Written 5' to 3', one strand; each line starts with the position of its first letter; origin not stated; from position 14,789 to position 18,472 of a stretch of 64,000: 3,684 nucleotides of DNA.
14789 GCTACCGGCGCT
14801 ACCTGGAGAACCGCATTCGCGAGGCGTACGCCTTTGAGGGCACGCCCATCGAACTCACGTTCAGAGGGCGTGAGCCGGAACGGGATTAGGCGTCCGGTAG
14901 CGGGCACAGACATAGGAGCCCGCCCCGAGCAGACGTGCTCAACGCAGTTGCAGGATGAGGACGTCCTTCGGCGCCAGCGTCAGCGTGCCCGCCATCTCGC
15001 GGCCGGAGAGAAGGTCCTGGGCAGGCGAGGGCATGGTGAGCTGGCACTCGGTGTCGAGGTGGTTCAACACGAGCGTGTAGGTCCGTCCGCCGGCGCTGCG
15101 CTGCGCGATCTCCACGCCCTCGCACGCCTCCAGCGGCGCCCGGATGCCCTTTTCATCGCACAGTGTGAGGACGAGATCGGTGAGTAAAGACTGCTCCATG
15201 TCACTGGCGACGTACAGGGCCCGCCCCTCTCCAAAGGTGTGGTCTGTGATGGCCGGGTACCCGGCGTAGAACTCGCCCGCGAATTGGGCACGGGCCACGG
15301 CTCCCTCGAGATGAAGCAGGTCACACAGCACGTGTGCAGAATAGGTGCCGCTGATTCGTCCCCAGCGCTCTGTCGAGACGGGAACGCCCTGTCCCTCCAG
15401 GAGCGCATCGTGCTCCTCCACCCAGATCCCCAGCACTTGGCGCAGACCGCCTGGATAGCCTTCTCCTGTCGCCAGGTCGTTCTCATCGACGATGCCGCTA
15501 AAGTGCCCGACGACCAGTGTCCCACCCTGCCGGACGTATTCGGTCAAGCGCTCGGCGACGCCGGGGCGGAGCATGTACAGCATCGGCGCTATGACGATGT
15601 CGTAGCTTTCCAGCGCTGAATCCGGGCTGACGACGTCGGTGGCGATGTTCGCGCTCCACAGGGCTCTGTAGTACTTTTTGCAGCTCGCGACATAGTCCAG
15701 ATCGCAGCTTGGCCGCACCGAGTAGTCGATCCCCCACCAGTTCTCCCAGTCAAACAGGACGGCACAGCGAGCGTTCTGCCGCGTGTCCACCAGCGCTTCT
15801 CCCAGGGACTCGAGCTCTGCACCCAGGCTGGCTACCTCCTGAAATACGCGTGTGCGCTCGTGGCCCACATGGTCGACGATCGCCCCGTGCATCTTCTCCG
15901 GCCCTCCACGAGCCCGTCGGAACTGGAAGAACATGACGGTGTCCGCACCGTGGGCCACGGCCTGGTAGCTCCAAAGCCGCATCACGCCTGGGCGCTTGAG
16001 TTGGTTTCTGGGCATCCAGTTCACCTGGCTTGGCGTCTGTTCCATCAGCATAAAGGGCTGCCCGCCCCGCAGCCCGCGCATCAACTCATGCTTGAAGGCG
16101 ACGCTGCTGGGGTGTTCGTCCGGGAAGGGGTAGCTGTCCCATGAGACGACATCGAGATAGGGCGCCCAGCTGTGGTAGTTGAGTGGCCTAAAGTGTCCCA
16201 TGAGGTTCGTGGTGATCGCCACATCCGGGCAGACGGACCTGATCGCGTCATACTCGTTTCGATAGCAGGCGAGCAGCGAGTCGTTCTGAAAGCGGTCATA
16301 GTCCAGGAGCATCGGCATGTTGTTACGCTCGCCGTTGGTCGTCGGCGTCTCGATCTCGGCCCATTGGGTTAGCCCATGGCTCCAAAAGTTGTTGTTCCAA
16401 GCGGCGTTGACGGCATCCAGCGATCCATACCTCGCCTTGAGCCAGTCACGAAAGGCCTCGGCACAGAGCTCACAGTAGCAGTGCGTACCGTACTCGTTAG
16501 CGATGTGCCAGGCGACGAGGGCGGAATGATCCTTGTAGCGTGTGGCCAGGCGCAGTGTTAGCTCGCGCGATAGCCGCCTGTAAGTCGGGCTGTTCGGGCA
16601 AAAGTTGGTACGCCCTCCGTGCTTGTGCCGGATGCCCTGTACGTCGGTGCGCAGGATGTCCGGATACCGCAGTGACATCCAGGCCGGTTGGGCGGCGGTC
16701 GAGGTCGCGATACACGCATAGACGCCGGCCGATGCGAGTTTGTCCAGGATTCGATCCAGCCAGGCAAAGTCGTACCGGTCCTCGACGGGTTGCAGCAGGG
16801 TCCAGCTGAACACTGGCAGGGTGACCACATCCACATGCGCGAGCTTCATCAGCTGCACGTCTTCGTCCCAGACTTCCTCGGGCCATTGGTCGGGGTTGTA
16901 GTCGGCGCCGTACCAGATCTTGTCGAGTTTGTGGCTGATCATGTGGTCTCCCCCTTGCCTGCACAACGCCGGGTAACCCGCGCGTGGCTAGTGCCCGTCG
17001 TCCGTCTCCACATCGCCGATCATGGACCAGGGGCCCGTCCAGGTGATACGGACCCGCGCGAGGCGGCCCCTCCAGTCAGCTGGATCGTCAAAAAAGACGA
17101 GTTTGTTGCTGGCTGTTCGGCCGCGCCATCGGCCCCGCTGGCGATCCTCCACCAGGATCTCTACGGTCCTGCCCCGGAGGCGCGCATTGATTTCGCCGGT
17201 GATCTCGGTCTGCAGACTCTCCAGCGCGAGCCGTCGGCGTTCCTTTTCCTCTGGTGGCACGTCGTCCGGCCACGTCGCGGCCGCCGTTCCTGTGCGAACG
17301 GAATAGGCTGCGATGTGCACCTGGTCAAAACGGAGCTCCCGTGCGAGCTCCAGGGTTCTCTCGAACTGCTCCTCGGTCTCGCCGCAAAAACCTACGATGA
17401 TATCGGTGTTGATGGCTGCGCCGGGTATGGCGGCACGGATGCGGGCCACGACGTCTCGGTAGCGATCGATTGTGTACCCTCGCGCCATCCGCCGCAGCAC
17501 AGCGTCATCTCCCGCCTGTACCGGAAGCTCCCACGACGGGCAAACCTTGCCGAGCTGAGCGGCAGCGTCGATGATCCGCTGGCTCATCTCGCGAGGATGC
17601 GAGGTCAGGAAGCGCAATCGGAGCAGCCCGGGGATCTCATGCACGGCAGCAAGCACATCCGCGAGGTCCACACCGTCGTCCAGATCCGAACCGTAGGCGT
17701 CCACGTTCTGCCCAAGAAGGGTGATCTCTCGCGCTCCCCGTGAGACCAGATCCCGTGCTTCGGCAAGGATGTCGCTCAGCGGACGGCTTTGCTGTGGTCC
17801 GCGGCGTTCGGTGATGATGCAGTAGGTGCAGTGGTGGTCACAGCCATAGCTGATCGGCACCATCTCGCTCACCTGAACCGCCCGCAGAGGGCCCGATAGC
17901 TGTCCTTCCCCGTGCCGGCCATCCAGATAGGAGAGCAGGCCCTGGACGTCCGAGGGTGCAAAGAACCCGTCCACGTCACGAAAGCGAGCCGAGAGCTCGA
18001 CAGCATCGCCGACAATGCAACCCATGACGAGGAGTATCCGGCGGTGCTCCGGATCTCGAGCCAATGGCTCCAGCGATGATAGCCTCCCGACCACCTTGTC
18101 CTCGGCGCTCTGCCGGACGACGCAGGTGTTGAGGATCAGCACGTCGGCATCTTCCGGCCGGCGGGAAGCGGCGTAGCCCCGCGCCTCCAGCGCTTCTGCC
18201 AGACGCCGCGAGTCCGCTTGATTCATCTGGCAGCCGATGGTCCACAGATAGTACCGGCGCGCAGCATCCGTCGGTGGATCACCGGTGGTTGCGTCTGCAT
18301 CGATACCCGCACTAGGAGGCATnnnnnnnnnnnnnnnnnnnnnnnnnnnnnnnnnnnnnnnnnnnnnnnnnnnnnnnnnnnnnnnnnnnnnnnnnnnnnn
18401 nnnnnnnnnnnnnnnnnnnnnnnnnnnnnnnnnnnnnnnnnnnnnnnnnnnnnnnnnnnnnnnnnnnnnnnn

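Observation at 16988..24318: PflX-type radical SAM gene embedded between uvrB and uvrA (uvrB-rSAM-uvrA-miaB co-directional block)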

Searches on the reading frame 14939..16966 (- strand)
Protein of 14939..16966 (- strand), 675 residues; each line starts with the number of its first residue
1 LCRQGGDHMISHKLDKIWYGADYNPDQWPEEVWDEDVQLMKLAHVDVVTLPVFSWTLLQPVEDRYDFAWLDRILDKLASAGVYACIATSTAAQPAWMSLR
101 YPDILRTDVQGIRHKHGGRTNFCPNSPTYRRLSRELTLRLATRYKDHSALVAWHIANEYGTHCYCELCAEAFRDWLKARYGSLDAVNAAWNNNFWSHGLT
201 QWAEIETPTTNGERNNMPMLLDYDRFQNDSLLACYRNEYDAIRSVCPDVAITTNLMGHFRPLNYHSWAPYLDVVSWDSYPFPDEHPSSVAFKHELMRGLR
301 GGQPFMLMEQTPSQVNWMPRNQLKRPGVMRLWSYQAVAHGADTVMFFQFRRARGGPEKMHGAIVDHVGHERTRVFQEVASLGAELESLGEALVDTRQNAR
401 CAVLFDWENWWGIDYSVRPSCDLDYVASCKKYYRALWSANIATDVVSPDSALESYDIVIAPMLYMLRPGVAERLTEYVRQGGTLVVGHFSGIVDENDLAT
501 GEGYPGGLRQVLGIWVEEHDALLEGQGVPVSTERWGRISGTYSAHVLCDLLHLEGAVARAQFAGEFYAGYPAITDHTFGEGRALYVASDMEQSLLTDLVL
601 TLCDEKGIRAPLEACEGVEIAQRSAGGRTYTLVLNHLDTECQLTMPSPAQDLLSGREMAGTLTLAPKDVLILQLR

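Call 7: search_protein_families(library=pfam, proteins=[window:14939-16966:-])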
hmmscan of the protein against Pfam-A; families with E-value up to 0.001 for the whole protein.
window:14939-16966:- (675 aa): 3 families
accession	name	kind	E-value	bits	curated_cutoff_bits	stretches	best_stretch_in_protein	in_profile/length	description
PF02449.21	Glyco_hydro_42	-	7.7e-153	509.7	21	1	22-388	1-376/376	Beta-galactosidase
PF08532.16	Glyco_hydro_42M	-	9.6e-67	224.9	25.8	1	399-608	1-206/207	Beta-galactosidase trimerisation domain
PF08533.16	Glyco_hydro_42C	-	5.2e-08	33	21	1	617-673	1-57/58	Beta-galactosidase C-terminal domain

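Call 8: search_protein_families(library=ncbifam, proteins=[window:14939-16966:-])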
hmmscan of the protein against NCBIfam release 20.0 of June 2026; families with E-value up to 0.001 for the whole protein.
window:14939-16966:- (675 aa): 0 families

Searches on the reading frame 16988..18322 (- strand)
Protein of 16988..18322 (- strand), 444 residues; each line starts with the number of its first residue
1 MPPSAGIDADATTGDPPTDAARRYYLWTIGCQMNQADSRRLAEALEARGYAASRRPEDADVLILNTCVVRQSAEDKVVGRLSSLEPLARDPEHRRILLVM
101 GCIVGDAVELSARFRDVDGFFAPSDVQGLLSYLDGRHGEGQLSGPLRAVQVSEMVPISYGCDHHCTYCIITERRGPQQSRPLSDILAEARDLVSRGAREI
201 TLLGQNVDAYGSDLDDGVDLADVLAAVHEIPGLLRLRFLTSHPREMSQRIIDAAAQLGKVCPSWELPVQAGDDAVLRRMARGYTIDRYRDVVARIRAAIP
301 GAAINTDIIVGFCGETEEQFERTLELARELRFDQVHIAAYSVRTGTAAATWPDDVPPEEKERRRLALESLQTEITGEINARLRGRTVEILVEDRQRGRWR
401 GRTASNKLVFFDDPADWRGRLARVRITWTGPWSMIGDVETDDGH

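Call 7: search_protein_families(library=pfam, proteins=[window:16988-18322:-])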
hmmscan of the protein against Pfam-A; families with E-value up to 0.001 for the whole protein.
window:16988-18322:- (444 aa): 3 families
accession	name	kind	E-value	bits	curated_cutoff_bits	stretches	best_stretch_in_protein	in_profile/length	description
PF04055.27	Radical_SAM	-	7.7e-28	98.2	29.5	1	156-327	2-166/166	Radical SAM superfamily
PF00919.26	UPF0004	-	4.1e-22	78.5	27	1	23-115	1-91/98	Uncharacterized protein family UPF0004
PF01938.26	TRAM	-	1.6e-06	28.3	21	1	381-437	2-59/61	TRAM domain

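Call 8: search_protein_families(library=ncbifam, proteins=[window:16988-18322:-])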
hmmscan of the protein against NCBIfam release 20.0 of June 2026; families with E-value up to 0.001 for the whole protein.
window:16988-18322:- (444 aa): 17 families
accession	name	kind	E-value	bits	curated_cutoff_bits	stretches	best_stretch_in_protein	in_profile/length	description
NF010916.0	PRK14336.1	equivalog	4.4e-142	473.7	606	1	23-437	3-411/418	tRNA (N6-isopentenyl adenosine(37)-C2)-methylthiotransferase MiaB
TIGR00089.1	TIGR00089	subfamily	1.3e-124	416.3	251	1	23-436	1-429/429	MiaB/RimO family radical SAM methylthiotransferase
TIGR01574.1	miaB-methiolase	equivalog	5.5e-108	361.8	355.3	1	23-437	1-435/437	tRNA (N6-isopentenyl adenosine(37)-C2)-methylthiotransferase MiaB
TIGR01579.1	MiaB-like-C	equivalog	1.3e-77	261.8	357.05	2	154-424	142-414/416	tRNA (N(6)-L-threonylcarbamoyladenosine(37)-C(2))-methylthiotransferase MtaB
TIGR01578.1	MiaB-like-B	hypoth_equivalog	8.7e-76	255.4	314.7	1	23-436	1-418/421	tRNA (N(6)-L-threonylcarbamoyladenosine(37)-C(2))-methylthiotransferase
TIGR01125.1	TIGR01125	equivalog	9.2e-74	249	356.95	1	27-396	5-382/432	30S ribosomal protein S12 methylthiotransferase RimO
TIGR04014.1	B12_SAM_MJ_0865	equivalog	8.6e-18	64.3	360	1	159-348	167-354/434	methyl-coenzyme M reductase glutamine C-methyltransferase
TIGR04013.1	B12_SAM_MJ_1487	hypoth_equivalog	5.9e-17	61.6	251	1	150-355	149-360/382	TIGR04013 family B12-binding domain/radical SAM domain-containing protein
TIGR04479.1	bcpD_PhpK_rSAM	subfamily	2.2e-07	29.6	600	1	261-333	342-412/504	PhpK family radical SAM P-methyltransferase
TIGR03994.1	rSAM_HemZ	equivalog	2e-06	27.2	321.4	1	269-355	206-291/401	coproporphyrinogen dehydrogenase HemZ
NF006066.0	PRK08207.2-5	equivalog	1.5e-05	23.9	1117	1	271-346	316-390/518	coproporphyrinogen III oxidase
NF006064.0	PRK08207.2-2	equivalog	5.4e-05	22.4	504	1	269-346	269-344/465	coproporphyrinogen III oxidase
TIGR03471.1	HpnJ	equivalog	5.4e-05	22.3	577.6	1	269-345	306-380/472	hopanoid biosynthesis associated radical SAM protein HpnJ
TIGR01212.1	TIGR01212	equivalog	9.3e-05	21.7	180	1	264-347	141-222/302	tRNA modification radical SAM protein MnmL/YtqA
NF045585.1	rSAM_slr0320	equivalog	0.00023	19.8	775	1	159-330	242-409/511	photosystem II high light acclimation radical SAM protein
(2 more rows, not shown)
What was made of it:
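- Checked: miaB, ATG at 18322, overlaps uvrA by 11 nt. TIGR01574 scores 361.8 bits against a cut-off of 355.3 (call 8).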
